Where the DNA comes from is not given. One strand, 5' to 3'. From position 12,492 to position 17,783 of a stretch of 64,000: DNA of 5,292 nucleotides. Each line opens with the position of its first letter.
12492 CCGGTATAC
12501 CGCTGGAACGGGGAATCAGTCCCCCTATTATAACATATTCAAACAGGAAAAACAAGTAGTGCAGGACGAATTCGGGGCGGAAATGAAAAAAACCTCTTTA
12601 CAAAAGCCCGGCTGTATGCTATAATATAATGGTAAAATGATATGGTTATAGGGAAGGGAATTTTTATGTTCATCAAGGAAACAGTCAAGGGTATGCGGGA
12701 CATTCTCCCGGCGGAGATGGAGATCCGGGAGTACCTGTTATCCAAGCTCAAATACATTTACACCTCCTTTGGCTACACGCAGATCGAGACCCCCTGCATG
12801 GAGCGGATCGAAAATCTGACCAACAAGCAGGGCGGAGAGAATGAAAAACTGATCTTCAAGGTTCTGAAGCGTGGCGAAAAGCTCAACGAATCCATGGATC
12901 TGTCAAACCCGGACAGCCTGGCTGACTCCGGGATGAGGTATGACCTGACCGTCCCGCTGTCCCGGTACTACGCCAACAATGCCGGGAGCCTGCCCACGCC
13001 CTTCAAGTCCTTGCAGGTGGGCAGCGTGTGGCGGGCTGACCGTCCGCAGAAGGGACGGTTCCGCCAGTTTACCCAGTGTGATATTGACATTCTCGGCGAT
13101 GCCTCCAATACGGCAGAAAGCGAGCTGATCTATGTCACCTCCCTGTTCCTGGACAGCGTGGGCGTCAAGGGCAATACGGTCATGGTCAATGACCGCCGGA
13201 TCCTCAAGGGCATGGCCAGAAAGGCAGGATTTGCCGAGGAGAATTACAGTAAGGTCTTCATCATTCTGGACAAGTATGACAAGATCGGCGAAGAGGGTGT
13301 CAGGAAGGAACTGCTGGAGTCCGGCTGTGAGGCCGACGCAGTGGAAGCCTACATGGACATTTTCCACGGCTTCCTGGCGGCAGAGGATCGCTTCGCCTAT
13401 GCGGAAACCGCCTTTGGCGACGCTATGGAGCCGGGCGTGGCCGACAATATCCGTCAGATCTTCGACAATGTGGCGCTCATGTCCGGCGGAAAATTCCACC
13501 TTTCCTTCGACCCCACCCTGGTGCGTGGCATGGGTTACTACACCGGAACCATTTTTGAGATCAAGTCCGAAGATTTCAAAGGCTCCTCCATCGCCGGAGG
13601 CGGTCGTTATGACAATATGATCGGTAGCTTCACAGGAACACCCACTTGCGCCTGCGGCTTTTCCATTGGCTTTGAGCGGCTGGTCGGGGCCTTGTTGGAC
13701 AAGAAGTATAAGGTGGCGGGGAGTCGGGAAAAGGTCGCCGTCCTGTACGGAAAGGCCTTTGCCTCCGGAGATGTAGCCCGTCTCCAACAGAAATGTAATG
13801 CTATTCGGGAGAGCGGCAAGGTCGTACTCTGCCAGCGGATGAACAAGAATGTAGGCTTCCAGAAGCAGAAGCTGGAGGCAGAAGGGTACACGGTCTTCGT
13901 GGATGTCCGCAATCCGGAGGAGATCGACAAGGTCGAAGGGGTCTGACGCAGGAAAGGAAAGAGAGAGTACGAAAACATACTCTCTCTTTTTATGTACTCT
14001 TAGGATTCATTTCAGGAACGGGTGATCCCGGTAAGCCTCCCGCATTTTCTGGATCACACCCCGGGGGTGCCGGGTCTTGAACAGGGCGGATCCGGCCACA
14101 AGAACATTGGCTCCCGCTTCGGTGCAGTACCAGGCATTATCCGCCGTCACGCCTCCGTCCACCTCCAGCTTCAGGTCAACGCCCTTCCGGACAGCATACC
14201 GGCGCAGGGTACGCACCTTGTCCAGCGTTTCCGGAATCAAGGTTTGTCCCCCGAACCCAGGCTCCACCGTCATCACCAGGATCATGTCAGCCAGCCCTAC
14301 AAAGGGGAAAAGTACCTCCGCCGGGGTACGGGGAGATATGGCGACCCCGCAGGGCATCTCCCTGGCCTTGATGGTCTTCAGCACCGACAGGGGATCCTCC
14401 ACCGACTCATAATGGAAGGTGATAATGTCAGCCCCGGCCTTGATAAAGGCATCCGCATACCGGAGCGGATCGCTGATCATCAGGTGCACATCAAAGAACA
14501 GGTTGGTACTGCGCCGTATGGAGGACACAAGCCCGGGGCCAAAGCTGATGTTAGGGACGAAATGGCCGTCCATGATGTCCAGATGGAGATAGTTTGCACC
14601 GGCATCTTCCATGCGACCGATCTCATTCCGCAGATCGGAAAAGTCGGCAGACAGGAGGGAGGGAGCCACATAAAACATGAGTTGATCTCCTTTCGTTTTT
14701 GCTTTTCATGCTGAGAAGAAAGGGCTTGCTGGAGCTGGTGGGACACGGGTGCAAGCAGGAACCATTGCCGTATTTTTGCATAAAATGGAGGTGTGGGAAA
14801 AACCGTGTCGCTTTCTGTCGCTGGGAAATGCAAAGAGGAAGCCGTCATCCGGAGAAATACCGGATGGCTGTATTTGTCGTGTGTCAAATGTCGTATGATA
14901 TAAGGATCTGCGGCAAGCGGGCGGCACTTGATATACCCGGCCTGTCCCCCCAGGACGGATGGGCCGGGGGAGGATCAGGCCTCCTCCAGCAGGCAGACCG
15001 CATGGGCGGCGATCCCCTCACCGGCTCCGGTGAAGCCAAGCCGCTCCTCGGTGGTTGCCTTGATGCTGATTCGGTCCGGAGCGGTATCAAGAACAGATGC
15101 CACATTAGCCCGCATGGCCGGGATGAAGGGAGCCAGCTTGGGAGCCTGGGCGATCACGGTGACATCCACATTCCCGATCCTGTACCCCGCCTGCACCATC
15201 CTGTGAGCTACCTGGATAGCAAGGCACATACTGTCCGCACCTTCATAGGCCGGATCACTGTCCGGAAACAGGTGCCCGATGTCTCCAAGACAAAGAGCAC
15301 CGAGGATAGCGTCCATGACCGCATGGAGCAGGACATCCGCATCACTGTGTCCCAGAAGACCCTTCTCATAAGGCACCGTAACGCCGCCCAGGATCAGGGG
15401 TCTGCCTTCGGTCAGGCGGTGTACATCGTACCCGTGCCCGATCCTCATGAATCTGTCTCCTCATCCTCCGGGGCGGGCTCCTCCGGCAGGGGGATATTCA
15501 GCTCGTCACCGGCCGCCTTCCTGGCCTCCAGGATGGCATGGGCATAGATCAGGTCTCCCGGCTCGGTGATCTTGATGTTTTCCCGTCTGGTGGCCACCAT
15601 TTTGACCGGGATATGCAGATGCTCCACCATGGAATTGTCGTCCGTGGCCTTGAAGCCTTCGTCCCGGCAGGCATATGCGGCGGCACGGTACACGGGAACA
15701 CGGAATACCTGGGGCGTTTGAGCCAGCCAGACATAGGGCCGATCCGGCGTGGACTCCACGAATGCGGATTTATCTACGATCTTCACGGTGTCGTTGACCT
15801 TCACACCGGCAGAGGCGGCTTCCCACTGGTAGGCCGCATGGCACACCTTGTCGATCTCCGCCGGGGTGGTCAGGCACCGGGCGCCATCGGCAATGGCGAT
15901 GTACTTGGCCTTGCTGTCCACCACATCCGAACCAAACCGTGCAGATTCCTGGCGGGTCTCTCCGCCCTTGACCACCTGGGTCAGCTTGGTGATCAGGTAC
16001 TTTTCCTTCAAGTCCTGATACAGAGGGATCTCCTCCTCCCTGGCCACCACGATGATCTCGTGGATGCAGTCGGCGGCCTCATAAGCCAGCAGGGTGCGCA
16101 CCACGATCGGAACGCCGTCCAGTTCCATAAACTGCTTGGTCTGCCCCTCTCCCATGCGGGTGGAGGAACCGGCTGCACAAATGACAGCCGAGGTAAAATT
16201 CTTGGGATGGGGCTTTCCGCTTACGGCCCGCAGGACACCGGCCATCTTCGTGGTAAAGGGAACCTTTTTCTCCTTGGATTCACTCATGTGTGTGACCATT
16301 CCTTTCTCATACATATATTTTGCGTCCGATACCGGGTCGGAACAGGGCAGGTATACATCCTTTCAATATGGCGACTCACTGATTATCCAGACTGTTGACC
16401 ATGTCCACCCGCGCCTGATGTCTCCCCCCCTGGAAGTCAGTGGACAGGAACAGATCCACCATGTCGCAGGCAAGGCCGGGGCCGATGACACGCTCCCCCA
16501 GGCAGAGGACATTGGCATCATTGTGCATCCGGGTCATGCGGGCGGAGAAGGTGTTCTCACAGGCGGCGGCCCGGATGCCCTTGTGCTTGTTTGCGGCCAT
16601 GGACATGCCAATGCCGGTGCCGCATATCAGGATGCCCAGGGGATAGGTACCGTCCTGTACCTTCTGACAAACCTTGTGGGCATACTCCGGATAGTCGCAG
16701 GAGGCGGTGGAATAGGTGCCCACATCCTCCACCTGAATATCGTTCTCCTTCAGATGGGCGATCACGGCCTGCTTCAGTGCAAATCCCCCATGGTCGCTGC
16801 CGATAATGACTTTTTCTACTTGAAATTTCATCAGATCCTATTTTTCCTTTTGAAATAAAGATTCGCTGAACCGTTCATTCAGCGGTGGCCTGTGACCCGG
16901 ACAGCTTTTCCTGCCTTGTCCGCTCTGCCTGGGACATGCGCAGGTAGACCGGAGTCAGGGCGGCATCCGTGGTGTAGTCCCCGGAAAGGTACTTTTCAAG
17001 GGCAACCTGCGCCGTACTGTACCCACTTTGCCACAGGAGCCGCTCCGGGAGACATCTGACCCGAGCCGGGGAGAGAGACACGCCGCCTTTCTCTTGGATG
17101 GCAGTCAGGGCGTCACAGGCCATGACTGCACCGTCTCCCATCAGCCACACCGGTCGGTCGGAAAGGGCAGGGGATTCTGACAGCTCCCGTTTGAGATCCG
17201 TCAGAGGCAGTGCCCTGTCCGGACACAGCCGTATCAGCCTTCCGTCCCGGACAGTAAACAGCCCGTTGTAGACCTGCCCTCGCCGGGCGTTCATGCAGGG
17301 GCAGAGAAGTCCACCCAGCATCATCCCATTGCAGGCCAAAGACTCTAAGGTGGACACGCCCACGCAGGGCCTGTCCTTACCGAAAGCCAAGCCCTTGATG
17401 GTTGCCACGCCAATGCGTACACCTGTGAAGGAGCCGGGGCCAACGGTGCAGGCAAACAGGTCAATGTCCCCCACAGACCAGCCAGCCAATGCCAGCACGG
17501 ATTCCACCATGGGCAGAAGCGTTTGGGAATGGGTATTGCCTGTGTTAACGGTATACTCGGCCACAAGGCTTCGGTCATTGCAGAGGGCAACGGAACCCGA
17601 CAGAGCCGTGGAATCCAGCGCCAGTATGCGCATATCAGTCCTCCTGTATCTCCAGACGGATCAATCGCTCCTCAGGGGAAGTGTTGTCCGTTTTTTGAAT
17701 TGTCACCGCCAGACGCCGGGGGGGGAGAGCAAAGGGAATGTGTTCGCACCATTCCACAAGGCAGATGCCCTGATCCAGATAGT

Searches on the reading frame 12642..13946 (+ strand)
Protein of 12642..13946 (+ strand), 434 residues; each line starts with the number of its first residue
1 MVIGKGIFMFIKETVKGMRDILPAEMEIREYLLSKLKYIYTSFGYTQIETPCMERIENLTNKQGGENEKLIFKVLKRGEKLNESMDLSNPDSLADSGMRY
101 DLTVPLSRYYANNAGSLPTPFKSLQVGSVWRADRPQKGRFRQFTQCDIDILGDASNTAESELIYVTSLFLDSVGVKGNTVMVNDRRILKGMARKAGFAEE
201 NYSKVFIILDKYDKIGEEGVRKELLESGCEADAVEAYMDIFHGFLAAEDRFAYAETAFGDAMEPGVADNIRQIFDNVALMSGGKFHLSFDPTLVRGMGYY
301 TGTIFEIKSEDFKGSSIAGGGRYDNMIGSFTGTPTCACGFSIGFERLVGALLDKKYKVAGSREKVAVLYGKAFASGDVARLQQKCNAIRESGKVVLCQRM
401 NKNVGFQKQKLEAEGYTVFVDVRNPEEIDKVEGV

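Call 78: search_protein_families(library=pfam, proteins=[window:12642-13946:+], max_evalue=0.00001)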
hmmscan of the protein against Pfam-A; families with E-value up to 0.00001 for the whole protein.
window:12642-13946:+ (434 aa): 1 family
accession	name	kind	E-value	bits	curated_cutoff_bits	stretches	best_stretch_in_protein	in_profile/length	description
PF13393.11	tRNA-synt_His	-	8.3e-40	137.4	25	1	17-347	1-308/308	Histidyl-tRNA synthetase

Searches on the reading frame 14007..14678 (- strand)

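Call 80: search_protein_families(library=pfam, proteins=[window:14007-14678:-], max_evalue=0.01)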
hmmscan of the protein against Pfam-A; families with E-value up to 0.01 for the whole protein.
window:14007-14678:- (223 aa): 1 family
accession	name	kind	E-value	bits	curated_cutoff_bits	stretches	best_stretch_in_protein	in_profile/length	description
PF00834.25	Ribul_P_3_epim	-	6e-71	238.4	21.1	1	4-200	2-198/198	Ribulose-phosphate 3 epimerase family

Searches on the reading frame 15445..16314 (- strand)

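Call 78: search_protein_families(library=pfam, proteins=[window:15445-16314:-], max_evalue=0.00001)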
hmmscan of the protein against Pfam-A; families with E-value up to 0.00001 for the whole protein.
window:15445-16314:- (289 aa): 2 families
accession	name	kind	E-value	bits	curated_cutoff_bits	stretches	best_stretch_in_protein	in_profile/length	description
PF01128.25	IspD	-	3.4e-54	184.4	27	1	43-263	3-220/221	2-C-methyl-D-erythritol 4-phosphate cytidylyltransferase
PF12804.13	NTP_transf_3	-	1.9e-09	38.4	27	1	43-101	1-57/160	MobA-like NTP transferase domain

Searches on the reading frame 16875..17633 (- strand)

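Call 80: search_protein_families(library=pfam, proteins=[window:16875-17633:-], max_evalue=0.01)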
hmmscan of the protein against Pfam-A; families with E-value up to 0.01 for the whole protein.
window:16875-17633:- (252 aa): 1 family
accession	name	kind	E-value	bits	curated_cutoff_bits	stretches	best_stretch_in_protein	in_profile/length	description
PF00814.31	TsaD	-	1.1e-25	91.3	24.8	1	33-132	27-132/264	tRNA N6-adenosine threonylcarbamoyltransferase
